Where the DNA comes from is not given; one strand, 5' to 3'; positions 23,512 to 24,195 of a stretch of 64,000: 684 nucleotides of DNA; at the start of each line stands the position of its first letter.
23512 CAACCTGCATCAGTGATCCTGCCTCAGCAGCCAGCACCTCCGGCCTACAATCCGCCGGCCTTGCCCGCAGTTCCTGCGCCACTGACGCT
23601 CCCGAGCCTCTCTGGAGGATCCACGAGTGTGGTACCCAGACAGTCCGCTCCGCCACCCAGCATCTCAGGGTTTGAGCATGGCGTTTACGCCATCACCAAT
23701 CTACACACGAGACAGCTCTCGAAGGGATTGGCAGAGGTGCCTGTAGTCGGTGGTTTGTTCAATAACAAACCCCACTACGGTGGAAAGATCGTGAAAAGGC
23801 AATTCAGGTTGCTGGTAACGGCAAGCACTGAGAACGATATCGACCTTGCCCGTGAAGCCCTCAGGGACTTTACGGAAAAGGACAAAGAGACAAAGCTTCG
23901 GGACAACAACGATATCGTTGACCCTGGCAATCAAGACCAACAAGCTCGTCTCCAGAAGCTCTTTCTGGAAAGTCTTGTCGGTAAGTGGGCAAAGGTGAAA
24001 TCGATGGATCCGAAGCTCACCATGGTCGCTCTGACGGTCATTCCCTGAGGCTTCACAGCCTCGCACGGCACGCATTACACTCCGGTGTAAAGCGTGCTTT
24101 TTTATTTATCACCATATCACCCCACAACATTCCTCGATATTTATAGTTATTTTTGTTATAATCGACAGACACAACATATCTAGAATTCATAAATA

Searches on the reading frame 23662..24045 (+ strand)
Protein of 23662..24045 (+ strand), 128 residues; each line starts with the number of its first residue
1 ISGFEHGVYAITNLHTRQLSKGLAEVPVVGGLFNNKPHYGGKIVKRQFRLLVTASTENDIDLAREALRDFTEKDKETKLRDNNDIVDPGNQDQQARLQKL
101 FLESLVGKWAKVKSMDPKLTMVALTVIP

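Call 31: find_homologous_proteins(query=A2, max_evalue=0.01)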
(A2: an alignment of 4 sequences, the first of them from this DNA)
Query A2 (4 sequences): 3944 candidates shared short words with the query, none scored E <= 0.01.

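Call 44: find_related_loci(query=A2, collection=metagenome_contigs, flank=6000)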
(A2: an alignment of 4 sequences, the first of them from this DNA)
Query A2 (128 aa) in metagenome_contigs; peptide patterns used: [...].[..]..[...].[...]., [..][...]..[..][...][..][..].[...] (x = any residue, [..] = any of these).
148 stretches matched a pattern, but none encodes a relative of the query by tblastn (E <= 1e-3).

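Call 45: find_related_loci(query=A2, collection=viral_contigs, flank=6000)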
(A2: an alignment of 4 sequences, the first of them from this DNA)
Query A2 (128 aa) in viral_contigs; peptide patterns used: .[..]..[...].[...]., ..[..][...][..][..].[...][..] (x = any residue, [..] = any of these).
88 stretches matched a pattern, but none encodes a relative of the query by tblastn (E <= 1e-3).

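Call 53: predict_structure(alignment_id=A2)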
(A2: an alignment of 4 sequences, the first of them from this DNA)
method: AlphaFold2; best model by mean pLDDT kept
length: 128 residues; sequences in the alignment: 4
mean_pLDDT: 75.8   pTM: 0.69
mean pLDDT of the five models: 75.8, 74.2, 71.9, 68.7, 62.2
residues with pLDDT >= 90: 34; 70-90: 52; 50-70: 24; < 50: 18
segments of 3 or more residues with pLDDT < 50: 24-35, 80-83
pLDDT, mean of each block of 10 residues (from residue 1): 75 80 45 51 81 92 93 67 64 85 89 90 72
secondary structure, 60 per line:
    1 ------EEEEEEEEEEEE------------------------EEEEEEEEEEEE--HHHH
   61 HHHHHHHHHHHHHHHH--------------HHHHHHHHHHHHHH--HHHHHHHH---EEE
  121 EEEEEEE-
elements in order: E7-18 E43-54 H57-76 H91-104 H107-114 E118-127

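Call 54: search_solved_structures(query=A2, max_evalue=10)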
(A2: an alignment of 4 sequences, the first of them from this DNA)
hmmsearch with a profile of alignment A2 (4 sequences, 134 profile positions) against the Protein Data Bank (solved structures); distinct sequences matched with E-value up to 10: 2.
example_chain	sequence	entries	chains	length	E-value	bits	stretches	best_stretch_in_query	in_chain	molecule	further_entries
1og6_A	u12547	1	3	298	1.5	12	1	54-98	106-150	HYPOTHETICAL OXIDOREDUCTASE YDHF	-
1ur3_M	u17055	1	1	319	1.7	11.8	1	54-98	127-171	HYPOTHETICAL OXIDOREDUCTASE YDHF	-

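Call 58: fold_search(model_id=the predicted structure, library=pdb)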
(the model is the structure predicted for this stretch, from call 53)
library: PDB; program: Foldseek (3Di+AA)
matches with E <= 10: 122; with E <= 0.001: 0
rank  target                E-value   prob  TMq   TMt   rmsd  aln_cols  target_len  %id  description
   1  6ahq_A                8.0e-02  0.97  0.55  0.63   5.0       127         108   12  Structure of the 40-167 fragment of FliL (released 2019-03-06)
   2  7vhq_E                8.5e-02  0.47  0.35  0.20   7.5       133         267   12  Structural insights into the membrane microdomain organization by SPFH family proteins (released 2022-01-19)
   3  7wi3_B                1.9e-01  0.38  0.39  0.22   7.0       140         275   11  Cryo-EM structure of E.Coli FtsH-HflkC AAA protease complex (released 2022-06-01)
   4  9cz2_XA               1.9e-01  0.25  0.34  0.19   7.1       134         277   13  Cryo-EM structure of a nautilus-like HflK/C assembly in complex with FtsH AAA protease (released 2024-11-13)
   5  6ahq_C                2.2e-01  0.80  0.50  0.57   5.8       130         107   11  Structure of the 40-167 fragment of FliL (released 2019-03-06)
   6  6ahp_A                2.3e-01  0.77  0.49  0.55   5.1       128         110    9  Structure of the 58-167 fragment of FliL (released 2019-03-06)
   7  7zhg_A                4.3e-01  0.75  0.48  0.35   4.8       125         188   10  High-resolution cryo-EM structure of Pyrococcus abyssi 30S ribosomal subunit bound to mRNA and initiator tRNA anticodo (released 2022-06-29)
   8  6ahq_N                4.9e-01  0.60  0.50  0.58   5.2       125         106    9  Structure of the 40-167 fragment of FliL (released 2019-03-06)
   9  4fvj_C                4.9e-01  0.21  0.36  0.40   7.0       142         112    8  SPFH domain of the mouse stomatin (Crystal form 2) (released 2012-08-15)
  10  8g4s_B                6.7e-01  0.54  0.51  0.33   4.3       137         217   10  40S ribosomal subunit of the 80S Giardia intestinalis assemblage A ribosome with Emetine bound in V2 conformation with (released 2024-01-31)
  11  9fny_AD               8.1e-01  0.54  0.48  0.35   5.2       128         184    8  PF30S-PF30S dimer mediated by aRDF from P. furiosus (Structure I) (released 2025-01-15)
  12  8fvy_B                8.7e-01  0.38  0.45  0.28   6.0       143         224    9  40S subunit of the Giardia lamblia 80S ribosome (released 2024-01-24)
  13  7sgn_C                8.7e-01  0.21  0.40  0.45   8.5       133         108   11  Crystal structure of periplasmic domain of Helicobacter pylori FliL (residues 81 to 183) (crystal form A) (released 2022-03-23)
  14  4fvj_B                8.7e-01  0.16  0.38  0.41   6.2       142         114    8  SPFH domain of the mouse stomatin (Crystal form 2) (released 2012-08-15)
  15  8rrh_B                9.8e-01  0.30  0.42  0.21   6.1       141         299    8  The human prohibitin complex (released 2024-12-18)
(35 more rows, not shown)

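Call 61: fold_search(model_id=the predicted structure, library=viral)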
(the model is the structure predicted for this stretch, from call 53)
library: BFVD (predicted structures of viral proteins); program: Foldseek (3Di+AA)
matches with E <= 10: 293; with E <= 0.001: 0
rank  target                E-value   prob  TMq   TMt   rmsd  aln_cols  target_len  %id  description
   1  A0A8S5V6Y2            1.1e-01  0.09  0.20  0.08  30.2       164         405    9  Uncharacterized protein [CrAss-like virus sp. ctXt06]
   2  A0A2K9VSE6            2.6e-01  0.21  0.34  0.34  21.4       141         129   11  Uncharacterized protein [Mythimna unipuncta nucleopolyhedrovirus]
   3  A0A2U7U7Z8            3.4e-01  0.35  0.38  0.18   6.2       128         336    6  SPFH domain containing protein [Pandoravirus quercus]
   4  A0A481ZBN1            3.6e-01  0.08  0.25  0.18  20.0       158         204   11  Uncharacterized protein [Pithovirus LCPAC401]
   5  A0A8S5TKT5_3          4.3e-01  0.07  0.18  0.04  17.8       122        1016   16  Helicase [Podoviridae sp. ctz6O13]
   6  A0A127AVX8            4.3e-01  0.06  0.18  0.10  17.7       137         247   11  Uncharacterized protein [Bacillus phage SP-15]
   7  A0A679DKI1            4.6e-01  0.11  0.26  0.12   7.7       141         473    8  (no name in the UniProt tables at hand)
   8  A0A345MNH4            5.6e-01  0.16  0.32  0.18   6.7       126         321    6  (no name in the UniProt tables at hand)
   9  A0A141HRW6            5.6e-01  0.14  0.28  0.25   6.6       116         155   10  (no name in the UniProt tables at hand)
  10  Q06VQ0                7.1e-01  0.15  0.36  0.29  11.1       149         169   10  (no name in the UniProt tables at hand)
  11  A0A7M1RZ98            7.1e-01  0.08  0.19  0.07  11.1        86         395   13  DNA polymerase [uncultured phage cr127_1]
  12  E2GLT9                9.8e-01  0.06  0.24  0.22  14.5       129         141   13  AB1gp01 [Acinetobacter phage AB1]
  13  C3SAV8                9.8e-01  0.05  0.24  0.22  21.3       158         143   10  E4 ORFC [Murine adenovirus 3]
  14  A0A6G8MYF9            1.0e+00  0.11  0.18  0.35   8.7        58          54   12  Uncharacterized protein [Cedratvirus kamchatka]
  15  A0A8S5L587            1.0e+00  0.02  0.19  0.08  20.7       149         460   12  Maturation protein (Fragment) [ssRNA phage SRR5466365_3]
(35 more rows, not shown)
